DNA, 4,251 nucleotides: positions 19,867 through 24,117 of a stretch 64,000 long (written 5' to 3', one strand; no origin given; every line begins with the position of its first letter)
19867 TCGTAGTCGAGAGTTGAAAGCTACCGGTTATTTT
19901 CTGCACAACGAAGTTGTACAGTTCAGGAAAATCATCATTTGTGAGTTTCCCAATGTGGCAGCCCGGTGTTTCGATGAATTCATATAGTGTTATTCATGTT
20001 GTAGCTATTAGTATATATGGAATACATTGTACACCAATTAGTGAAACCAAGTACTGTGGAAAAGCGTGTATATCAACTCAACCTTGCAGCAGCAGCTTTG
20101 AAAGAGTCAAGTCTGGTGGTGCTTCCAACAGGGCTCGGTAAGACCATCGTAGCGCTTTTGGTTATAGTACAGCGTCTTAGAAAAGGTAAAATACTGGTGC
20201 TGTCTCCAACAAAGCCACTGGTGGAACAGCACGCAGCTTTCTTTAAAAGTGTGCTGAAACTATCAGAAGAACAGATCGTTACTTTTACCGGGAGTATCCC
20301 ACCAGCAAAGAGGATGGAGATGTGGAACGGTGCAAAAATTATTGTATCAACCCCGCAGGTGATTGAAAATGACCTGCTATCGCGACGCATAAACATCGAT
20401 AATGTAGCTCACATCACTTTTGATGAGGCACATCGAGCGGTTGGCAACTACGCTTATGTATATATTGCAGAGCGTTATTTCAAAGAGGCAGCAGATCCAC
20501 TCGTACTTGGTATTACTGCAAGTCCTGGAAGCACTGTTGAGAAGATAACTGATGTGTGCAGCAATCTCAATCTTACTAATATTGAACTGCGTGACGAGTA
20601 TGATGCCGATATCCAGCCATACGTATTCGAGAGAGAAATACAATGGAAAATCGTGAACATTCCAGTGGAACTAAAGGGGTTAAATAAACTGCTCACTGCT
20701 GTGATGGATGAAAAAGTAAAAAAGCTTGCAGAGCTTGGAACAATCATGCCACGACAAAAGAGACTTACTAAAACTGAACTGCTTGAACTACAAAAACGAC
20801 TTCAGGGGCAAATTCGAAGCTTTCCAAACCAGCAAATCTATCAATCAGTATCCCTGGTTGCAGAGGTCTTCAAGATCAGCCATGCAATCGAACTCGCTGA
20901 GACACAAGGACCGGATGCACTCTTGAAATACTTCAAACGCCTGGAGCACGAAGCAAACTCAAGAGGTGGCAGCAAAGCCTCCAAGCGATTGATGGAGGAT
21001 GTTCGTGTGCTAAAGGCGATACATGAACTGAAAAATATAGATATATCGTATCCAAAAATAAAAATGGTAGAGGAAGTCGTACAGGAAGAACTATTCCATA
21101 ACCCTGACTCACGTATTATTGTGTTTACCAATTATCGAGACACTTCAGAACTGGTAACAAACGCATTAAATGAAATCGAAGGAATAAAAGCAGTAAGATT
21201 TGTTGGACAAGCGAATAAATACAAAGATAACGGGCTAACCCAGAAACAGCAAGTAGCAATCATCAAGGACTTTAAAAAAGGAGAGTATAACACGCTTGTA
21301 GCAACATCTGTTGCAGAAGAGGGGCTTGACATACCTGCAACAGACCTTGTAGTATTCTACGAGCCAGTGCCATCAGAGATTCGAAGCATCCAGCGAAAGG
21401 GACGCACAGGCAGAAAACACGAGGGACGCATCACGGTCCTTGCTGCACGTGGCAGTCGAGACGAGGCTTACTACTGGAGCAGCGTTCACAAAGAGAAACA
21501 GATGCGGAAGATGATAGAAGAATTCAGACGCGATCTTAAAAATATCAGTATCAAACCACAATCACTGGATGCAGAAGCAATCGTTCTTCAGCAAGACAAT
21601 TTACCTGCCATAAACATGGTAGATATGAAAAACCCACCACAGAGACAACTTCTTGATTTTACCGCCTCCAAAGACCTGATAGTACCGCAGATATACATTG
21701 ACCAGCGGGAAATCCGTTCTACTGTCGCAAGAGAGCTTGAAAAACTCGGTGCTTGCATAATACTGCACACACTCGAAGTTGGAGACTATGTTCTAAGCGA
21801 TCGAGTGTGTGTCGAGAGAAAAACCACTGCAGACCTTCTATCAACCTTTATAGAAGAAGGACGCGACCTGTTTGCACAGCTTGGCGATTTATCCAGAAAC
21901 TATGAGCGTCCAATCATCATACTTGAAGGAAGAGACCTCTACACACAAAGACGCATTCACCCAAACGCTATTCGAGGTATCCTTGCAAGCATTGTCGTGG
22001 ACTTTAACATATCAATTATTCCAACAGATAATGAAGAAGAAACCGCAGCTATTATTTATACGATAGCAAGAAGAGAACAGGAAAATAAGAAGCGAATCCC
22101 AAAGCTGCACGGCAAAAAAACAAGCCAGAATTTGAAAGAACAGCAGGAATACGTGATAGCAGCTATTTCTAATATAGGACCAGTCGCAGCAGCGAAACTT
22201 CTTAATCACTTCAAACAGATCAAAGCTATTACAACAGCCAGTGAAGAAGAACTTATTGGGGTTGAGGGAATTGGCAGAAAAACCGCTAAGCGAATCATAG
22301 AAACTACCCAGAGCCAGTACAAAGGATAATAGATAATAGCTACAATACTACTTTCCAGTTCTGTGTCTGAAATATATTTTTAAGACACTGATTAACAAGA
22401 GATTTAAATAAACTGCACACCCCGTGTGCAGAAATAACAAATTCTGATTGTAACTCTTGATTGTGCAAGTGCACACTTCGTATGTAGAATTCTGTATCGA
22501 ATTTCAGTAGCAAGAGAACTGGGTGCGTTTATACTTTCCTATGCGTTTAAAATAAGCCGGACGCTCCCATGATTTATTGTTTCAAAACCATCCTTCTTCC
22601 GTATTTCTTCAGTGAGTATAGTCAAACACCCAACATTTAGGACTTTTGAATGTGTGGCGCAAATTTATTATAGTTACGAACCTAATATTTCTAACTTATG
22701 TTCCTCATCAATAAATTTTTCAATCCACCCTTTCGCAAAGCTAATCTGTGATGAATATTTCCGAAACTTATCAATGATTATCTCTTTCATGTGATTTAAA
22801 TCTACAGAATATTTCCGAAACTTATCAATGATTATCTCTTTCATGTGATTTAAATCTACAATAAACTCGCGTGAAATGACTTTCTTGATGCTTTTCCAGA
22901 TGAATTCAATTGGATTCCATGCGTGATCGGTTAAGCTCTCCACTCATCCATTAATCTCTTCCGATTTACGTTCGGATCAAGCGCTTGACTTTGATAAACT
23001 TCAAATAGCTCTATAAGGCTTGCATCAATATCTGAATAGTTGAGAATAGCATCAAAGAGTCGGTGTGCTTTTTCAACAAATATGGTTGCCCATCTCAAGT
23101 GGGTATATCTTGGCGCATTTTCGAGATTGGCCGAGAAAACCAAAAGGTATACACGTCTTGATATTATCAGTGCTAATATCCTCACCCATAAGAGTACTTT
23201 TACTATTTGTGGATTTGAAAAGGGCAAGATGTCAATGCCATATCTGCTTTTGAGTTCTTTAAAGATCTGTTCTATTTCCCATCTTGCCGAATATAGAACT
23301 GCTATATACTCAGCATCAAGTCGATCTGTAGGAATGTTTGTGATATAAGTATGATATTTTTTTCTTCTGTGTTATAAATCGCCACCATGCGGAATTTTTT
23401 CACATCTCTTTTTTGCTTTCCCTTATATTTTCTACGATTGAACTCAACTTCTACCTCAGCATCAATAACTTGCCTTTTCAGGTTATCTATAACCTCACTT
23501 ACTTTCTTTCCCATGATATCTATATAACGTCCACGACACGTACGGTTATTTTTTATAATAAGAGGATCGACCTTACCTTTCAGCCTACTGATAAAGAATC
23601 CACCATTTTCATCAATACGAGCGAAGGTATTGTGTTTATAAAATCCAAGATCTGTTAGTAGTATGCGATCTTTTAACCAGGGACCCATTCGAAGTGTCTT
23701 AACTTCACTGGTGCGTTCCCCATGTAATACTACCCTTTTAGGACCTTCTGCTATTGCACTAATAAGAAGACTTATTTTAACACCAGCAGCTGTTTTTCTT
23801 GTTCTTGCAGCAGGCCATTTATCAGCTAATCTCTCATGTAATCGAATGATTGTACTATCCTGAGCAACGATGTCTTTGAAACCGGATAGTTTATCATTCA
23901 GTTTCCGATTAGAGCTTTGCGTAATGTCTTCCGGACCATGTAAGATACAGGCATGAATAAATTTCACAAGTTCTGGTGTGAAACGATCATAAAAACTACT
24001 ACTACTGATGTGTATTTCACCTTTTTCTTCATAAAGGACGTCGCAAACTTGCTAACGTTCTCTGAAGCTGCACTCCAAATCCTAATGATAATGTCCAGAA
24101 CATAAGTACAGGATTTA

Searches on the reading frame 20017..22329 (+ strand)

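Call 69: search_protein_families(library=pfam, proteins=[window:20017-22329:+], max_evalue=0.01)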
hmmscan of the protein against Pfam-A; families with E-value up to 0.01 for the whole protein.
window:20017-22329:+ (770 aa): 13 families
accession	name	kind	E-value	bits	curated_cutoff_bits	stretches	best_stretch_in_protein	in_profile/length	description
PF02732.21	ERCC4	-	6.2e-33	114.1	24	1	561-682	1-139/140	ERCC4 domain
PF00271.37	Helicase_C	-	1.1e-27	96.9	23.5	1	353-467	4-109/110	Helicase conserved C-terminal domain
PF00270.35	DEAD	-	4.2e-22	79.1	26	1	20-176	4-166/167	DEAD/DEAH box helicase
PF21210.2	RNA_helicase_helical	-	8.1e-22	77.8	27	1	229-335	3-107/108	Putative ATP-dependent RNA helicase, helical bundle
PF04851.21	ResIII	-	5.3e-17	62.6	22.5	1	28-170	22-162/164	Type III restriction enzyme, res subunit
PF14520.12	HHH_5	-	5.1e-11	43.3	27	1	716-763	6-54/57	Helix-hairpin-helix domain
PF12826.13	HHH_2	-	1.3e-10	41.7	27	1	717-764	8-55/64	Helix-hairpin-helix motif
PF00633.29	HHH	-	1.2e-06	28.5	24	1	736-762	3-29/30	Helix-hairpin-helix motif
PF22590.2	Cas3-like_C_2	-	0.00013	22.6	27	1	414-468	58-105/106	CRISPR-associated nuclease/helicase Cas3, C-terminal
PF01367.25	5_3_exonuc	-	0.00024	21.9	40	0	743-765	17-39/97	5'-3' exonuclease, C-terminal SAM fold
PF12836.13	HHH_3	-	0.0022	18.5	27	1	740-763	10-33/65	Helix-hairpin-helix motif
PF07517.20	SecA_DEAD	-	0.0039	16.9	24.6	0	14-132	74-193/290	SecA DEAD-like domain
PF13087.12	AAA_12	-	0.0087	16.1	27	0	251-388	15-133/195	AAA domain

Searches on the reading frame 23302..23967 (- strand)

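Call 69: search_protein_families(library=pfam, proteins=[window:23302-23967:-], max_evalue=0.01)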
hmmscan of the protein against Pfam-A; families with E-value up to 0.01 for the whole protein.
window:23302-23967:- (221 aa): 1 family
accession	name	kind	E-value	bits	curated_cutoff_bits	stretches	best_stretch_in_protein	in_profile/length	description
PF01609.27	DDE_Tnp_1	-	6.7e-12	46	23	1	30-153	3-126/200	Transposase DDE domain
